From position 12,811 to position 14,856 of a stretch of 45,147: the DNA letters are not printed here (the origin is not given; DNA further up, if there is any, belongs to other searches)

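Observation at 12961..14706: AOR-family (tungsto/molybdopterin, Fe-S) protein is the first gene of an L-fucose/L-fuconate operon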

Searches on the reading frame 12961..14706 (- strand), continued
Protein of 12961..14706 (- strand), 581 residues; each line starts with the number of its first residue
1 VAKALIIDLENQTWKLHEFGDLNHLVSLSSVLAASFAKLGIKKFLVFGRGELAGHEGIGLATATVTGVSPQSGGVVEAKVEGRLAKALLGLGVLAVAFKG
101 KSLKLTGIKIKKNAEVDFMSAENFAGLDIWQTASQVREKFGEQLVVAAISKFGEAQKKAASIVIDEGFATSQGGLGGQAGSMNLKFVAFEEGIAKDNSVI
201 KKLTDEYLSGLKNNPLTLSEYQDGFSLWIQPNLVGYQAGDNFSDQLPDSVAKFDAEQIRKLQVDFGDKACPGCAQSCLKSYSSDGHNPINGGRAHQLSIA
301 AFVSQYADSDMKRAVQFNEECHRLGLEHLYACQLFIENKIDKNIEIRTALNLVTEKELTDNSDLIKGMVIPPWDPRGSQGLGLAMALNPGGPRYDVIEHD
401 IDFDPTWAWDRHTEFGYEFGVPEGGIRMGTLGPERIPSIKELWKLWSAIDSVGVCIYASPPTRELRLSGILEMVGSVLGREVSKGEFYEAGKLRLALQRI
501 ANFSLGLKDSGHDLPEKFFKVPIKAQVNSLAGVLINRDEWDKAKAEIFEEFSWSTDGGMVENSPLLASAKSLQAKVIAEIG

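Call 62: search_protein_families(library=pfam, proteins=[L074:2714-3367:-, L074:3370-4188:-, L074:4185-5060:-, L074:5197-6546:-, L074:8670-9701:+, L074:9758-10846:+, L074:10857-12089:+, L074:12122-12931:+, L074:12948-13823:-, L074:13920-15059:+], max_evalue=0.0001)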
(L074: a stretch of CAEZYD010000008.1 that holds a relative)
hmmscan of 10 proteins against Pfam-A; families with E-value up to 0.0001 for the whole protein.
L074:2714-3367:- (217 aa): 2 families
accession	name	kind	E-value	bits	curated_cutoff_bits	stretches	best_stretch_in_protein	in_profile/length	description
PF00392.27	GntR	-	2.3e-14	53.2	27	1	5-63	5-64/64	Bacterial regulatory proteins, gntR family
PF07729.17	FCD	-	3e-08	34.6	24.3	1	75-196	3-123/125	FCD domain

L074:3370-4188:- (272 aa): 1 family
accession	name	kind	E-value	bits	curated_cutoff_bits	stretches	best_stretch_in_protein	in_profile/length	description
PF00528.27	BPD_transp_1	-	6.1e-16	59.1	26.4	1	106-263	23-180/184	Binding-protein-dependent transport system inner membrane component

L074:4185-5060:- (291 aa): 1 family
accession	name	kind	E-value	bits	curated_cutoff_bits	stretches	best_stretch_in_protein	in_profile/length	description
PF00528.27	BPD_transp_1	-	3.7e-13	50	26.4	1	83-285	2-179/184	Binding-protein-dependent transport system inner membrane component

L074:5197-6546:- (449 aa): 1 family
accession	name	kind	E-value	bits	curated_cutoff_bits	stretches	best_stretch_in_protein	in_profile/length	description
PF01547.30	SBP_bac_1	-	4.8e-34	119.2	26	1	74-359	7-305/307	Bacterial extracellular solute-binding protein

L074:8670-9701:+ (343 aa): 2 families
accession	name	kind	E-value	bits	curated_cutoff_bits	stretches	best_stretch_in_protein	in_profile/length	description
PF08240.17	ADH_N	-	2.8e-24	85.8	23.5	1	24-143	2-104/104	Alcohol dehydrogenase GroES-like domain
PF00107.32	ADH_zinc_N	-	4.9e-20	72.2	31.8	1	182-304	1-127/129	Zinc-binding dehydrogenase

L074:9758-10846:+ (362 aa): 2 families
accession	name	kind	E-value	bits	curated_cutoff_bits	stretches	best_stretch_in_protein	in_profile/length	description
PF13378.12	MR_MLE_C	-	2.4e-64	217.5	29.4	1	151-354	3-218/219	Enolase C-terminal domain-like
PF02746.21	MR_MLE_N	-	2.5e-16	60.4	22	1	23-123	19-113/117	Mandelate racemase / muconate lactonizing enzyme, N-terminal domain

L074:10857-12089:+ (410 aa): 2 families
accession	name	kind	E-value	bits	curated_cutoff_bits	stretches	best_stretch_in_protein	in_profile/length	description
PF01565.28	FAD_binding_4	-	3.3e-19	69.4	26.4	1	16-141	5-137/139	FAD binding domain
PF04030.19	ALO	-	9.9e-13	48.8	23.1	1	283-406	128-256/258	D-arabinono-1,4-lactone oxidase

L074:12122-12931:+ (269 aa): 3 families
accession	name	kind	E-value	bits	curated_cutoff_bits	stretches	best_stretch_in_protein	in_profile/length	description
PF13561.12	adh_short_C2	-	3.6e-57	194.1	27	1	28-266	6-235/236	Enoyl-(Acyl carrier protein) reductase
PF00106.31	adh_short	-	1.1e-50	172.2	26.6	1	19-215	1-193/195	short chain dehydrogenase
PF08659.16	KR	-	9.8e-10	39.1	22.6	1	20-182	2-160/180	KR domain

L074:12948-13823:- (291 aa): 1 family
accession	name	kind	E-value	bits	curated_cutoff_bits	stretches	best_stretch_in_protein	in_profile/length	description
PF08450.18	SGL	-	2e-66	224.6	26.3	1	16-256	1-245/246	SMP-30/Gluconolactonase/LRE-like region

L074:13920-15059:+ (379 aa): 2 families
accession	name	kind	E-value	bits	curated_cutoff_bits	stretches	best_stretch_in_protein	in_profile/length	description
PF13378.12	MR_MLE_C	-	5.6e-40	137.8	29.4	1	145-358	2-218/219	Enolase C-terminal domain-like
PF02746.21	MR_MLE_N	-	2.4e-15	57.2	22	1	21-124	18-117/117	Mandelate racemase / muconate lactonizing enzyme, N-terminal domain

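Call 73: search_protein_families(library=pfam, proteins=[L006:2315-3895:+, L006:6135-6815:+, L006:13457-14185:+, L006:14217-14819:+, L006:14844-15308:+, L006:16885-17796:-, L006:17860-18759:+, L006:18866-20278:-, L006:20436-21236:+, L006:10001-11680:+], max_evalue=0.001)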
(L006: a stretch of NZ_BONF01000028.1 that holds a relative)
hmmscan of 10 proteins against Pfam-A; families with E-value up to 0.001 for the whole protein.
L006:2315-3895:+ (526 aa): 2 families
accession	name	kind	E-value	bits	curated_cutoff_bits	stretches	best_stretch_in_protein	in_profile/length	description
PF01839.29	FG-GAP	-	8.1e-35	118.6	22.1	4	186-224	1-37/37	FG-GAP repeat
PF13517.12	FG-GAP_3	-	1e-08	36.1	26.9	0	78-138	1-60/61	FG-GAP-like repeat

L006:6135-6815:+ (226 aa): 1 family
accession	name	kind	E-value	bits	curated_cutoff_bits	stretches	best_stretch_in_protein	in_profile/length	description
PF02754.22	CCG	-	1.7e-32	111.8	20.6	2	115-199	1-84/85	Cysteine-rich domain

L006:13457-14185:+ (242 aa): 1 family
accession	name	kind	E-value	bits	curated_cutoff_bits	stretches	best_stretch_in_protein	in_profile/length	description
PF01925.25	TauE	-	9.3e-28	97.9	32.6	1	8-231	2-235/237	Sulfite exporter TauE/SafE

L006:14217-14819:+ (200 aa): 4 families
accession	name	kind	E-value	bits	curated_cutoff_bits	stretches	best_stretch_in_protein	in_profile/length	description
PF13302.13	Acetyltransf_3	-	4.1e-19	70.1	25.4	1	40-173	3-138/138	Acetyltransferase (GNAT) domain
PF00583.31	Acetyltransf_1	-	2.4e-10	41.1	20.7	1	87-172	33-116/116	Acetyltransferase (GNAT) family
PF08445.16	FR47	-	1.8e-05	25.1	22.1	1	121-179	28-84/86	FR47-like protein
PF13523.12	Acetyltransf_8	-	0.00042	20.4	27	1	124-180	89-145/145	Acetyltransferase (GNAT) domain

L006:14844-15308:+ (154 aa): 1 family
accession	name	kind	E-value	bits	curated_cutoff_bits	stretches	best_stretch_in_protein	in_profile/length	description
PF03795.20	YCII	-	2.1e-13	51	24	1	34-145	1-91/95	YCII-related domain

L006:16885-17796:- (303 aa): 1 family
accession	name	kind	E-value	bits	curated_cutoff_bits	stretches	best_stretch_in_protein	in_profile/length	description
PF04199.19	Cyclase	-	8.8e-24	84.8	23.1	1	89-244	1-141/142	Putative cyclase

L006:17860-18759:+ (299 aa): 5 families
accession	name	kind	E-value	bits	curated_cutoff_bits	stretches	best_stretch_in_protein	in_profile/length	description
PF03466.25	LysR_substrate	-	1.4e-24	87.1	28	1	93-292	2-203/209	LysR substrate binding domain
PF00126.33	HTH_1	-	1.4e-17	63.8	26.6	1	6-68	2-60/60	Bacterial regulatory helix-turn-helix protein, lysR family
PF13556.12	HTH_30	-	0.00081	19.6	27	0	8-54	2-49/59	PucR C-terminal helix-turn-helix domain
PF12840.13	HTH_20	-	0.00082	19.7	27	0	4-43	3-44/51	Helix-turn-helix domain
PF01022.26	HTH_5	-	0.00089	19.5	22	0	4-42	1-40/47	Bacterial regulatory protein, arsR family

L006:18866-20278:- (470 aa): 3 families
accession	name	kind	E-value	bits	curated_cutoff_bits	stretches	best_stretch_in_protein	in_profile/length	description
PF00069.31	Pkinase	-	2.8e-43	148.6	31.7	1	9-246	1-253/263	Protein kinase domain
PF07714.23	PK_Tyr_Ser-Thr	-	1.3e-28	100.5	23.1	1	11-246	3-250/258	Protein tyrosine and serine/threonine kinase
PF22888.1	FIMAH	-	2.2e-08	35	24.8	1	389-465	2-79/81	FIMAH domain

L006:20436-21236:+ (266 aa): 2 families
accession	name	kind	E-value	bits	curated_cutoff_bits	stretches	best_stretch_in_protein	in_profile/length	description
PF03067.21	LPMO_10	-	4e-23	83.5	23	1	28-166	1-183/183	Lytic polysaccharide mono-oxygenase, cellulose-degrading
PF02839.19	CBM_5_12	-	8.2e-16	58.2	26.2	1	221-263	1-43/44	Carbohydrate-binding module family 5/12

L006:10001-11680:+ (559 aa): 2 families
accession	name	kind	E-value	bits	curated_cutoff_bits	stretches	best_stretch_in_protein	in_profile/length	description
PF01314.23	AFOR_C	-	6.1e-44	151.2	27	1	191-542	6-354/385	Aldehyde ferredoxin oxidoreductase, domains 2 & 3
PF02730.20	AFOR_N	-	1.2e-34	120.2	29.8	1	8-169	36-196/199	Aldehyde ferredoxin oxidoreductase, N-terminal domain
